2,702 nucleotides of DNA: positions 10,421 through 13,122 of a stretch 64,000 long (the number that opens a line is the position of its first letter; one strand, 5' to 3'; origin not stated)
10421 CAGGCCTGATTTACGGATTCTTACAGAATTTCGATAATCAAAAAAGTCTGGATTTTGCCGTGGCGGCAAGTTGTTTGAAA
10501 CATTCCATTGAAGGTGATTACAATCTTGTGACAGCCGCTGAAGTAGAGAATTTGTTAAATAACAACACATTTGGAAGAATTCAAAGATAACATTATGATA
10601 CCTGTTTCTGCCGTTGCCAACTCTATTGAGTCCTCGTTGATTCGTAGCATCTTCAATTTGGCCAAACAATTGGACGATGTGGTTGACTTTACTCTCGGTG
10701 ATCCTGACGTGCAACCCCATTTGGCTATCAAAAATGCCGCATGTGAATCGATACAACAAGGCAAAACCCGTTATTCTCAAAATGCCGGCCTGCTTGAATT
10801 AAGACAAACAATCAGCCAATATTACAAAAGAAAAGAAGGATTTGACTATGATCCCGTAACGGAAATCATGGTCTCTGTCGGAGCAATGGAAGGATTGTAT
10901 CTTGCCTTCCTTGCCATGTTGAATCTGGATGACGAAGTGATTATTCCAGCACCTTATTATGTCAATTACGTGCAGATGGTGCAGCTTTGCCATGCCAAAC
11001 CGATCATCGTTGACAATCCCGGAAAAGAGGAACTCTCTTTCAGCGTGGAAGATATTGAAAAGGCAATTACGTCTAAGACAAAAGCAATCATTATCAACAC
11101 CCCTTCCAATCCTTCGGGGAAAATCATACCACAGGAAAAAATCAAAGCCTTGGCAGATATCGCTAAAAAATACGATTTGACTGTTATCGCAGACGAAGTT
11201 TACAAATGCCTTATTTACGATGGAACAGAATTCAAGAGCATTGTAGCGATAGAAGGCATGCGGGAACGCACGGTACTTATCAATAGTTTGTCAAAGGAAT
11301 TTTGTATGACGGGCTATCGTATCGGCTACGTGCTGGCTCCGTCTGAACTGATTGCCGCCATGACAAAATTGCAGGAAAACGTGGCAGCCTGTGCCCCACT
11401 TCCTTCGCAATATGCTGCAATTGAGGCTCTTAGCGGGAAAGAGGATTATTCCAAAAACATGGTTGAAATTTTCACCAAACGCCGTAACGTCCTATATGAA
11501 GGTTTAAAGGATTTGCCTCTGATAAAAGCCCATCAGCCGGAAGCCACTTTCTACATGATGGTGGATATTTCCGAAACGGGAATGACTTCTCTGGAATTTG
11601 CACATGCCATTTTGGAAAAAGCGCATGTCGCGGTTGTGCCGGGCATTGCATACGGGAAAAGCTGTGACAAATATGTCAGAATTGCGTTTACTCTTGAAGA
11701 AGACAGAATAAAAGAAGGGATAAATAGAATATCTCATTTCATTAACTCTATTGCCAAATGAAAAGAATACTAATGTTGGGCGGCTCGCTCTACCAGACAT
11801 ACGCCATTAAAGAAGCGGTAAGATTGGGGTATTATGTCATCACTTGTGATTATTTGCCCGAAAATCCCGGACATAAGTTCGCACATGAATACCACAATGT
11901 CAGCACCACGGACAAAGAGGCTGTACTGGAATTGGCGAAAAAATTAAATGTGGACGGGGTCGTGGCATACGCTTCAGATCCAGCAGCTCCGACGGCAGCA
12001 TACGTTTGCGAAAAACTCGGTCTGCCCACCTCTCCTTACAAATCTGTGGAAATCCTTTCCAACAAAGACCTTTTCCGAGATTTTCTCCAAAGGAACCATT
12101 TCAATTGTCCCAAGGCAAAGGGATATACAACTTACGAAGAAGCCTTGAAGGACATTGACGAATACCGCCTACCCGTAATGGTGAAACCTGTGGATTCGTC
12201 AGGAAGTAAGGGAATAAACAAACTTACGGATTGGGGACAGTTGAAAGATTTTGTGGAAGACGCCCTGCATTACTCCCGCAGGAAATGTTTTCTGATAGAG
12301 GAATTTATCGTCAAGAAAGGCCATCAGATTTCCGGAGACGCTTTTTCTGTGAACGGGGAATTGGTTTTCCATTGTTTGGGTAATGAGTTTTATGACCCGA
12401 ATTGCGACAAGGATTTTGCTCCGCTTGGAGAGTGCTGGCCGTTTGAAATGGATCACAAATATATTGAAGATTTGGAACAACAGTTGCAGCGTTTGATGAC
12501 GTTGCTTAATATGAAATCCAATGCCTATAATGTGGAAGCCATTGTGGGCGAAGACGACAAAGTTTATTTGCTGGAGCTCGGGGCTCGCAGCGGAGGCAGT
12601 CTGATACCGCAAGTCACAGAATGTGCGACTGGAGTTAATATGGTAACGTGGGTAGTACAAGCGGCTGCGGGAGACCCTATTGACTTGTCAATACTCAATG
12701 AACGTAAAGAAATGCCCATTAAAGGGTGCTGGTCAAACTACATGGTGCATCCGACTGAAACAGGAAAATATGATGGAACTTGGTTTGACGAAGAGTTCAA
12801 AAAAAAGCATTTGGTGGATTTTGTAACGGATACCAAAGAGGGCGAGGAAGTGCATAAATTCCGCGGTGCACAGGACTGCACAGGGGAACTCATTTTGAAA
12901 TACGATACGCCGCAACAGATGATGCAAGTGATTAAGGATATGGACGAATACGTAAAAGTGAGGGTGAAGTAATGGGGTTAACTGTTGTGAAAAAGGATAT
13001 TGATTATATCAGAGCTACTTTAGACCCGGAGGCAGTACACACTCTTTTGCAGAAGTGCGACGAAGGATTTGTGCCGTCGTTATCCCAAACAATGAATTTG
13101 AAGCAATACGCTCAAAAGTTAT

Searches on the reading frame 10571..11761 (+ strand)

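Call 76: search_protein_families(library=pfam, proteins=[window:10571-11761:+], max_evalue=0.0001)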
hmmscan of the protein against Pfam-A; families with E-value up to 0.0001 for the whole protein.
window:10571-11761:+ (396 aa): 5 families
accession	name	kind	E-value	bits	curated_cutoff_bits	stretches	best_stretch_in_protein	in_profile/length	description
PF00155.27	Aminotran_1_2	-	6.1e-68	230.1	19.7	1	36-387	2-361/361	Aminotransferase class I and II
PF01041.23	DegT_DnrJ_EryC1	-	5.3e-12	46.1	19.8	1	107-208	50-145/360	DegT/DnrJ/EryC1/StrS aminotransferase family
PF01053.26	Cys_Met_Meta_PP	-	5.8e-06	25.5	27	1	109-211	80-176/381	Cys/Met metabolism PLP-dependent enzyme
PF00266.25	Aminotran_5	-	2.6e-05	23.8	21.5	0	99-210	64-177/371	Aminotransferase class-V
PF01212.27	Beta_elim_lyase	-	3.2e-05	23.8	27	1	148-208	100-168/288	Beta-eliminating lyase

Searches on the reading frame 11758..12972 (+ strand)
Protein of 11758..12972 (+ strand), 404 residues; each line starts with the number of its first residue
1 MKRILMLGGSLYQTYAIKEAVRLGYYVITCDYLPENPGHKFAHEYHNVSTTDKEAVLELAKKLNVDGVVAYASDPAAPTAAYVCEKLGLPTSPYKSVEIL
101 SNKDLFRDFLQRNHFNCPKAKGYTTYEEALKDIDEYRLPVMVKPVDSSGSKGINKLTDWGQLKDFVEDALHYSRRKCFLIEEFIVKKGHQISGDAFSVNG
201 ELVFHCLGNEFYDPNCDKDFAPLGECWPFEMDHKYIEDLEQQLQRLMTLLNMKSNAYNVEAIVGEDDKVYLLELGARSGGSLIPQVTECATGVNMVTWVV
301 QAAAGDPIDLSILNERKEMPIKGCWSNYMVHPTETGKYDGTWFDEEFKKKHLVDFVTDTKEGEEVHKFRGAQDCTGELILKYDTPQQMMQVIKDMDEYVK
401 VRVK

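Call 76: search_protein_families(library=pfam, proteins=[window:11758-12972:+], max_evalue=0.0001)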
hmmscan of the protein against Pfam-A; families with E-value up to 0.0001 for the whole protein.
window:11758-12972:+ (404 aa): 5 families
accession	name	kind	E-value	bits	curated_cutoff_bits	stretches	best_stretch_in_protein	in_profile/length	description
PF02786.22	CPSase_L_D2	-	9.8e-10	38.7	19.8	1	103-309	2-209/211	Carbamoyl-phosphate synthase L chain, ATP binding domain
PF02655.19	ATP-grasp_3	-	1e-07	32.6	23.2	1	101-281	2-160/160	ATP-grasp domain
PF13535.11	ATP-grasp_4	-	1e-07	32.1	27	1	137-281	2-156/160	ATP-grasp domain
PF07478.18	Dala_Dala_lig_C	-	3.2e-07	30.5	24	1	131-275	30-173/204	D-ala D-ala ligase C-terminus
PF18130.6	ATPgrasp_N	-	9.5e-06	26.5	27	1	19-91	3-81/81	ATP-grasp N-terminal domain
